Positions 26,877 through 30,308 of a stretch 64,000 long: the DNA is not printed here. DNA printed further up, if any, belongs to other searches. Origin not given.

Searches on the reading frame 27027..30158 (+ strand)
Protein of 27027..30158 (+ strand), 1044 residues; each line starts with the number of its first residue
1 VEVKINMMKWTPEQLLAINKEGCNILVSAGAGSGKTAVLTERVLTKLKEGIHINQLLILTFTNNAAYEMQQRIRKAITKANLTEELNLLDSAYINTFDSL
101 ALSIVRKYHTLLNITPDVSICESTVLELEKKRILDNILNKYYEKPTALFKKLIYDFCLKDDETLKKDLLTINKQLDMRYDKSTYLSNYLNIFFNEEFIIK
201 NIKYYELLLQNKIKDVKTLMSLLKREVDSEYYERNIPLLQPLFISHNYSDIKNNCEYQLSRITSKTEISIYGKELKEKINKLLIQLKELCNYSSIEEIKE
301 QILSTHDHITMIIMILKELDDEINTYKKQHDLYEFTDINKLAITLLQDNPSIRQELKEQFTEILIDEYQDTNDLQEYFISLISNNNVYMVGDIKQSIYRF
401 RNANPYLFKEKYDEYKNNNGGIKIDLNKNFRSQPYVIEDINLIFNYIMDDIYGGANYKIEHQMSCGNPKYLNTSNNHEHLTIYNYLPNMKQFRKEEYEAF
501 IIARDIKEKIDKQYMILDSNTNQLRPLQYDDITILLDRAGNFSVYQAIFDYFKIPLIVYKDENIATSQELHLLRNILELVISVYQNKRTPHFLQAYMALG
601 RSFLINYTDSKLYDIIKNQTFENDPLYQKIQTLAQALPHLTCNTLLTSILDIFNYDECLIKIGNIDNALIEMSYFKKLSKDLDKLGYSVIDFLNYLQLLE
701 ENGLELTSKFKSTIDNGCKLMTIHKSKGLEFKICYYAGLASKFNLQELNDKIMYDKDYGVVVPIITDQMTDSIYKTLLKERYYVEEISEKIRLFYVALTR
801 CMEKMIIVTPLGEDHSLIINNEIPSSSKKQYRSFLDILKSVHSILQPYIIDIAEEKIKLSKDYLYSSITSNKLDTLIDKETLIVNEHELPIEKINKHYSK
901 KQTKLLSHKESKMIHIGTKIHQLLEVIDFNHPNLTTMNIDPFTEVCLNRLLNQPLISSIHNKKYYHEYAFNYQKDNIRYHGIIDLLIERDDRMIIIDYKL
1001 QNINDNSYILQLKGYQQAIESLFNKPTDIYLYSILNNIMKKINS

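Call 33: search_protein_families(library=pfam, proteins=[window:27027-30158:+])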
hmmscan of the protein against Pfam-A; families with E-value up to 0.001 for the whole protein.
window:27027-30158:+ (1044 aa): 6 families
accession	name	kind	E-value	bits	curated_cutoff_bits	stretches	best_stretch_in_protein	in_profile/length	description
PF00580.27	UvrD-helicase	-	8.3e-52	177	23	1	10-415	1-270/271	UvrD/REP helicase N-terminal domain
PF13245.12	AAA_19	-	7.6e-14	52.5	25.1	1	24-401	13-134/134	AAA domain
PF13361.12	UvrD_C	-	3e-11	43.8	25.6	1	480-808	40-346/350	UvrD-like helicase C-terminal domain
PF12705.13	PDDEXK_1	-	0.00013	22.4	22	1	969-1024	118-174/247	PD-(D/E)XK nuclease superfamily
PF01443.25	Viral_helicase1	-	0.00017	21.9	21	0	25-90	1-66/228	Viral superfamily 1 RNA helicase core domain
PF13538.12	UvrD_C_2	-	0.00029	21.1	27.4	0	720-733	4-17/52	UvrD-like helicase C-terminal domain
